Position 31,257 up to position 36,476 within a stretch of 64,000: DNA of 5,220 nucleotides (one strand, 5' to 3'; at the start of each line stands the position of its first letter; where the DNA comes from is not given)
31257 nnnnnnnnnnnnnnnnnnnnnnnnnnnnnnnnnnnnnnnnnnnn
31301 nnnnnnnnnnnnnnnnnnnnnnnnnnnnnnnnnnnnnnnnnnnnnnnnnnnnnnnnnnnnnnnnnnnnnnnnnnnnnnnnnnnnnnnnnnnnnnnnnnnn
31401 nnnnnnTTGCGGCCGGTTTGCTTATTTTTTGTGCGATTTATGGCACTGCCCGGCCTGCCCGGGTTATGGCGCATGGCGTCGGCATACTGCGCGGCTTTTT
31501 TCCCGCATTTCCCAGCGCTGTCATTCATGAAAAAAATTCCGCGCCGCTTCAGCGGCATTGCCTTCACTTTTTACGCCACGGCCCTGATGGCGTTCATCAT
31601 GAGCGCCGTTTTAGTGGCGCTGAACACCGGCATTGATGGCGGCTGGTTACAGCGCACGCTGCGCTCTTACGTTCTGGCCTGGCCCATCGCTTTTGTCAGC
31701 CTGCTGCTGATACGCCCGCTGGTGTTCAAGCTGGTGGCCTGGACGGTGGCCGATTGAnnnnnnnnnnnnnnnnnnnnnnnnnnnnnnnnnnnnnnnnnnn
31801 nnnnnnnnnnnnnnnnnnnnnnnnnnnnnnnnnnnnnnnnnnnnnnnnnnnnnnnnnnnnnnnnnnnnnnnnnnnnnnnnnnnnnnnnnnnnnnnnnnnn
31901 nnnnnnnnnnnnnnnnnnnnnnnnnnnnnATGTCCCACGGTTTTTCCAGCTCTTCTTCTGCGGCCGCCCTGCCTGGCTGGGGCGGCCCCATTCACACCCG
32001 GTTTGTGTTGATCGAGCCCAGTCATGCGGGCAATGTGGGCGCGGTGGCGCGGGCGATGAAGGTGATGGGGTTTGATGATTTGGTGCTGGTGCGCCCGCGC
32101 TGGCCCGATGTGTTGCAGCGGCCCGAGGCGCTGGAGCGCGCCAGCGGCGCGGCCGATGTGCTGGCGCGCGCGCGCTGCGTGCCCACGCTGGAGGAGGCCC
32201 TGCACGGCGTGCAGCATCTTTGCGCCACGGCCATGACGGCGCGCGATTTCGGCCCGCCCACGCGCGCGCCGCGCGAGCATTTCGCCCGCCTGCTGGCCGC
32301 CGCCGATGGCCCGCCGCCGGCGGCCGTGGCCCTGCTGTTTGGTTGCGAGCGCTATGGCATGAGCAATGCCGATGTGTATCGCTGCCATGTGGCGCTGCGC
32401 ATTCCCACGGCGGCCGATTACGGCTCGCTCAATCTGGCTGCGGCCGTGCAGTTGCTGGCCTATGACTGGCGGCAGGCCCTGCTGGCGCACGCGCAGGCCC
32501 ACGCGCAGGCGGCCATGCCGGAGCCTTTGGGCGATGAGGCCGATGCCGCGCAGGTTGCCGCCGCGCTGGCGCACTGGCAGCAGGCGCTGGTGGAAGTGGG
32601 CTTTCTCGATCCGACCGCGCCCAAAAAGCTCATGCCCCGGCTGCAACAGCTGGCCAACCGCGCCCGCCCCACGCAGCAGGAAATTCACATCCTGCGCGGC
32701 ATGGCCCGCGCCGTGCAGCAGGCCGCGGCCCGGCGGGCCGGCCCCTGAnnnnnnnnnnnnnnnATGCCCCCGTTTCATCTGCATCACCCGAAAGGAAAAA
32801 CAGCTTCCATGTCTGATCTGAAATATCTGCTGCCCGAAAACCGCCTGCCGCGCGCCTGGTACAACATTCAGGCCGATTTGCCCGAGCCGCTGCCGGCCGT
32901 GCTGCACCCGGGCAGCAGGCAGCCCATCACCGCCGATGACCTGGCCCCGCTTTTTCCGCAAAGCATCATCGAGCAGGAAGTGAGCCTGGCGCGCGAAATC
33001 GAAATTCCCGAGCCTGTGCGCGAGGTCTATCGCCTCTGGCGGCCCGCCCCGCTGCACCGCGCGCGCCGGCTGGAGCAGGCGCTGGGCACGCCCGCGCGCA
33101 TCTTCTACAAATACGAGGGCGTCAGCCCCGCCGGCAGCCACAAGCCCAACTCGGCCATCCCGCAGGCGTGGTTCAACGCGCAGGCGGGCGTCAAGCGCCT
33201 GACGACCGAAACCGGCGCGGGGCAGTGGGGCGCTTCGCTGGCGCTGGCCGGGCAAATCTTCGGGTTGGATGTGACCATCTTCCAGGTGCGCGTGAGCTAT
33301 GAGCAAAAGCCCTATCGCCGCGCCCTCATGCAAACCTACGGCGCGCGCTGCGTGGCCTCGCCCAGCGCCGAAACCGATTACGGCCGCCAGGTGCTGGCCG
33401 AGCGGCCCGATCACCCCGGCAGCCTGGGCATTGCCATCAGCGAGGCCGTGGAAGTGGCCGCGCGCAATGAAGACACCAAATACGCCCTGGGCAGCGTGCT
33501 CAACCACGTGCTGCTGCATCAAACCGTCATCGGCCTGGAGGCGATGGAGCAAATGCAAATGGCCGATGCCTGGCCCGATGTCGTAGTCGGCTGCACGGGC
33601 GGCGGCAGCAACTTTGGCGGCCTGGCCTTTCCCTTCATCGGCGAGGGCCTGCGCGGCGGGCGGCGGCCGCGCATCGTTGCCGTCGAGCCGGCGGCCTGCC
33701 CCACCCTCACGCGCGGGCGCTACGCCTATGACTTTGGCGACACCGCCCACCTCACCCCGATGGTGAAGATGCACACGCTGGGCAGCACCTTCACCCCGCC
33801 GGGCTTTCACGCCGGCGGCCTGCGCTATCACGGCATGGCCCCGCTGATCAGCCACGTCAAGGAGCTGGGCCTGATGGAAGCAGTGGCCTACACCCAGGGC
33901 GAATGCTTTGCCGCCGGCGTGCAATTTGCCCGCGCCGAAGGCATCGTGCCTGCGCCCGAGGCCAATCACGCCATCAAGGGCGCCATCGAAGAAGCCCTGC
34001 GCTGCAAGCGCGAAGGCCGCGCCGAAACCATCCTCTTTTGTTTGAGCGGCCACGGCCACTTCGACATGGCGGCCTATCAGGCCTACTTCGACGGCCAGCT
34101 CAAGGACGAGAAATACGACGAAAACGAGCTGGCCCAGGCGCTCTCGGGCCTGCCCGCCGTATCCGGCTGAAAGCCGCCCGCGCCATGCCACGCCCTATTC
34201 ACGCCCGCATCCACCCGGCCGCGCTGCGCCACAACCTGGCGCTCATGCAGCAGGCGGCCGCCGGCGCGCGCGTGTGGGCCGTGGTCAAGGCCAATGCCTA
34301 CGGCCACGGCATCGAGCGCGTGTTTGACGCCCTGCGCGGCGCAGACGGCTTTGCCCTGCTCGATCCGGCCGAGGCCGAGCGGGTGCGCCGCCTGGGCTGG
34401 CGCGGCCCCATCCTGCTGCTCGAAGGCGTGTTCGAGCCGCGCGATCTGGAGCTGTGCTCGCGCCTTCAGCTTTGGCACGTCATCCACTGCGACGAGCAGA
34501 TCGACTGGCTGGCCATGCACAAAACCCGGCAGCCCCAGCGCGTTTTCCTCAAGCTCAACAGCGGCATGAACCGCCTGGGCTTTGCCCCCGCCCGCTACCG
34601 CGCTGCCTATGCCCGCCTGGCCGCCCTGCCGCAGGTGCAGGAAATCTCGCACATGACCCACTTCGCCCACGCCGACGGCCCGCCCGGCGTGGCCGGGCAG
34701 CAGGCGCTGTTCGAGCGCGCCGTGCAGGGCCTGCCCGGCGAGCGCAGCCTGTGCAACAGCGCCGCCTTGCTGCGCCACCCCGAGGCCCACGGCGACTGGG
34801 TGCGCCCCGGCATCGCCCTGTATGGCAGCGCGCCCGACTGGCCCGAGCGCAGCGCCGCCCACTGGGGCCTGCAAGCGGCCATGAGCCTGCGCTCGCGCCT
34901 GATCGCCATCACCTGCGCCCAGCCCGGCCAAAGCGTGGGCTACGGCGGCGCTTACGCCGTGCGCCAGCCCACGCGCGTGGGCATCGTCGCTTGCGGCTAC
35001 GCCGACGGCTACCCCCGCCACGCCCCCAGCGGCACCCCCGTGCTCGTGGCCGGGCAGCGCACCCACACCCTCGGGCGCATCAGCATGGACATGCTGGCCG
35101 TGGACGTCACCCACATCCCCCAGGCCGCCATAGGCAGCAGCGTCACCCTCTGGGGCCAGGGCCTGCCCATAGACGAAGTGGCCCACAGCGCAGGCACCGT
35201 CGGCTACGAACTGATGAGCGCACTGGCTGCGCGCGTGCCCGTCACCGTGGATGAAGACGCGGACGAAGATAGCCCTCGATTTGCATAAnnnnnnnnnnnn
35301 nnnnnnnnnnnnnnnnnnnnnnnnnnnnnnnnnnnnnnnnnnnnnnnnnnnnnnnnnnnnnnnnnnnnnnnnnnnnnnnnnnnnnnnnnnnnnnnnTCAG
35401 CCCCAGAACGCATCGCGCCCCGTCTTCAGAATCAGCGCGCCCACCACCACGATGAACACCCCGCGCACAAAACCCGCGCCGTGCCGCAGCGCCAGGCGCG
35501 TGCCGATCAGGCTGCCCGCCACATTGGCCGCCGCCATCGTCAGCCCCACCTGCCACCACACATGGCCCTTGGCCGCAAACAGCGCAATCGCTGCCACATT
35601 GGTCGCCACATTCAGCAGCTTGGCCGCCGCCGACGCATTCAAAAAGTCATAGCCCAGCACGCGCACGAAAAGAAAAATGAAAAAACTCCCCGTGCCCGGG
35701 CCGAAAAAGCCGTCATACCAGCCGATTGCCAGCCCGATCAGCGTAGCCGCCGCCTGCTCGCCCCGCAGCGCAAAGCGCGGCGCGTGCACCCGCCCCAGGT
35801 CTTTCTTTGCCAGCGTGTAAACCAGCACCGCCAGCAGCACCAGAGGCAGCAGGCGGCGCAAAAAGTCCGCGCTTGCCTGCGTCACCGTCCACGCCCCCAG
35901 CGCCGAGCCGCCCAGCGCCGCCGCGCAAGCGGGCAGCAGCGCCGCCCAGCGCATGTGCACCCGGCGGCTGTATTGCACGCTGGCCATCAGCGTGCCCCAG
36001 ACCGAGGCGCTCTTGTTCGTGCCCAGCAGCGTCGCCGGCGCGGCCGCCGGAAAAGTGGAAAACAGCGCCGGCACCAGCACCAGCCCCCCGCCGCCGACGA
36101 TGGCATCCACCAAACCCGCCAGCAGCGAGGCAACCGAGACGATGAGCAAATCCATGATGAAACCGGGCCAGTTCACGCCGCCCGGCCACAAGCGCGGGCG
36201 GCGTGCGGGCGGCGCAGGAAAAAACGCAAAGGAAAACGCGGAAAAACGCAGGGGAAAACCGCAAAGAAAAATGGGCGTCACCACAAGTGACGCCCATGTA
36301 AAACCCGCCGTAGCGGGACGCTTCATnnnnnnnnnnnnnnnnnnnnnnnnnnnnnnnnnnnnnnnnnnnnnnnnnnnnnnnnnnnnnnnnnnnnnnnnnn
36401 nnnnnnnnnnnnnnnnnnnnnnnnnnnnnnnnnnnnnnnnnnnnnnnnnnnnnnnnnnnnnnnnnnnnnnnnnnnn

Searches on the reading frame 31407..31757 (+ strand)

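Call 84: search_protein_families(library=pfam, proteins=[window:31407-31757:+], max_evalue=0.01)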
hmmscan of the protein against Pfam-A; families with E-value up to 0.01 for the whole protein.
window:31407-31757:+ (116 aa): 1 family
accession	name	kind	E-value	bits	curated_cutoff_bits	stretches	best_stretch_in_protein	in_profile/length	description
PF11391.13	DUF2798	-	6.4e-18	65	23.5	1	56-112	2-58/59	Protein of unknown function (DUF2798)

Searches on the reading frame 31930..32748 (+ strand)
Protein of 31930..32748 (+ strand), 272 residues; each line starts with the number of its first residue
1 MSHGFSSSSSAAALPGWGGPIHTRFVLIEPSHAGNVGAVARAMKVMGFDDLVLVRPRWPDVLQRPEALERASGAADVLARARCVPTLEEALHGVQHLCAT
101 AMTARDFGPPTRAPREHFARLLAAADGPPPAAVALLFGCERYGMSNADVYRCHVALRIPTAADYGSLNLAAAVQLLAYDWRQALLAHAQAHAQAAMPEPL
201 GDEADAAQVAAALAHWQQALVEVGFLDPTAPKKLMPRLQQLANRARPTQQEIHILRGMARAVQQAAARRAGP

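Call 48: search_protein_families(library=pfam, proteins=[window:31930-32748:+], max_evalue=0.00001)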
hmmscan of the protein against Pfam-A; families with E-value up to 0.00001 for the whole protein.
window:31930-32748:+ (272 aa): 1 family
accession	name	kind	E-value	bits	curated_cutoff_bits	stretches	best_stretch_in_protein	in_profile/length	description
PF00588.24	SpoU_methylase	-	4.6e-23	82.3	29.7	1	24-178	3-142/142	SpoU rRNA Methylase family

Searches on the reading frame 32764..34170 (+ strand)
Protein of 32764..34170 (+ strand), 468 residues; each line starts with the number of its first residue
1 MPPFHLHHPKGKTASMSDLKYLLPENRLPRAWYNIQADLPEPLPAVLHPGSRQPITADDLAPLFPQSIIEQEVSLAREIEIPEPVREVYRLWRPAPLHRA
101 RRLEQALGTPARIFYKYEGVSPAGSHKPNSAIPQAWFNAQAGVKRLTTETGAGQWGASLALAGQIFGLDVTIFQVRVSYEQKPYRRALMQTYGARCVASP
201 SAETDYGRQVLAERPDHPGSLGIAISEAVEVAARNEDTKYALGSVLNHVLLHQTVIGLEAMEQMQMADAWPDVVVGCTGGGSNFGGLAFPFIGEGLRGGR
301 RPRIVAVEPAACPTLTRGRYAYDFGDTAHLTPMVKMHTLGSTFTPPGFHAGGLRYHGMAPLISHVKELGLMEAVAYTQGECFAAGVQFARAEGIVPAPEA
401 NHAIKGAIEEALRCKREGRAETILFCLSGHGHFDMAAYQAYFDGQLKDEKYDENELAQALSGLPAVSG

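Call 49: search_protein_families(library=pfam, proteins=[window:32764-34170:+], max_evalue=0.00001)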
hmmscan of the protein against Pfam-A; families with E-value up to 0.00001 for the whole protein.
window:32764-34170:+ (468 aa): 1 family
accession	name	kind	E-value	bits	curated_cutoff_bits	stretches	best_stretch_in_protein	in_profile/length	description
PF00291.31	PALP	-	3.1e-40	138.8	35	1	91-429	4-295/295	Pyridoxal-phosphate dependent enzyme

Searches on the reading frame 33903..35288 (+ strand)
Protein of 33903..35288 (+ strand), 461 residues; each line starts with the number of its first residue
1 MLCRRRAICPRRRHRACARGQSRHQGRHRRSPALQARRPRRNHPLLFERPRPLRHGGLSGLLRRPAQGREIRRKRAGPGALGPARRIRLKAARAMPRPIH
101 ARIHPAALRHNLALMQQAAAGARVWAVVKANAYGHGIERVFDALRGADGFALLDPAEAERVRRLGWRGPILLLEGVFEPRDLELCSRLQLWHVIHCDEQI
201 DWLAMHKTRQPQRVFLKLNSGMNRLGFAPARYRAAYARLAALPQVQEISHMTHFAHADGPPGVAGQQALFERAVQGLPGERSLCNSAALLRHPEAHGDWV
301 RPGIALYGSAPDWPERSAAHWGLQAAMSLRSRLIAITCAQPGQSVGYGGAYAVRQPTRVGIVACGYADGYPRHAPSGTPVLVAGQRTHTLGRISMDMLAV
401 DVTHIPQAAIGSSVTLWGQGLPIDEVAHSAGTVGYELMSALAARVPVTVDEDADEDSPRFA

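Call 49: search_protein_families(library=pfam, proteins=[window:33903-35288:+], max_evalue=0.00001)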
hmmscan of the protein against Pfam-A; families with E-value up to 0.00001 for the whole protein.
window:33903-35288:+ (461 aa): 2 families
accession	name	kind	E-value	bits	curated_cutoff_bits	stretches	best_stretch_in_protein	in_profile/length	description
PF01168.26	Ala_racemase_N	-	1e-66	225.3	24.1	1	103-311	1-220/220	Alanine racemase, N-terminal domain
PF00842.27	Ala_racemase_C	-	1.8e-39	134.7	25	1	326-447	1-125/127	Alanine racemase, C-terminal domain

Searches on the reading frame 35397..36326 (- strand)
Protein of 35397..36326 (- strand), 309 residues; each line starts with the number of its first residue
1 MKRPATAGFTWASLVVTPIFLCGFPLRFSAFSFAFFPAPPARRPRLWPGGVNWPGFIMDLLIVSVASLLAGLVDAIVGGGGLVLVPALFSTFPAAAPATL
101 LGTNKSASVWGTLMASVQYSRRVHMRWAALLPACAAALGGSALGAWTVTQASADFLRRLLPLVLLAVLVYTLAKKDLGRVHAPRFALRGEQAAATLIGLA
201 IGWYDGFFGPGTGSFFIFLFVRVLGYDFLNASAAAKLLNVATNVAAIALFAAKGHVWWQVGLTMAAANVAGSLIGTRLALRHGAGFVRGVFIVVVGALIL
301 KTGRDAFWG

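Call 49: search_protein_families(library=pfam, proteins=[window:35397-36326:-], max_evalue=0.00001)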
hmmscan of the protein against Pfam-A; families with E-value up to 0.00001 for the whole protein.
window:35397-36326:- (309 aa): 1 family
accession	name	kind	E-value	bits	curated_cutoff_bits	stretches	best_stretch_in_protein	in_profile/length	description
PF01925.25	TauE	-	3.7e-45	154.9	32.6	1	65-301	3-236/237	Sulfite exporter TauE/SafE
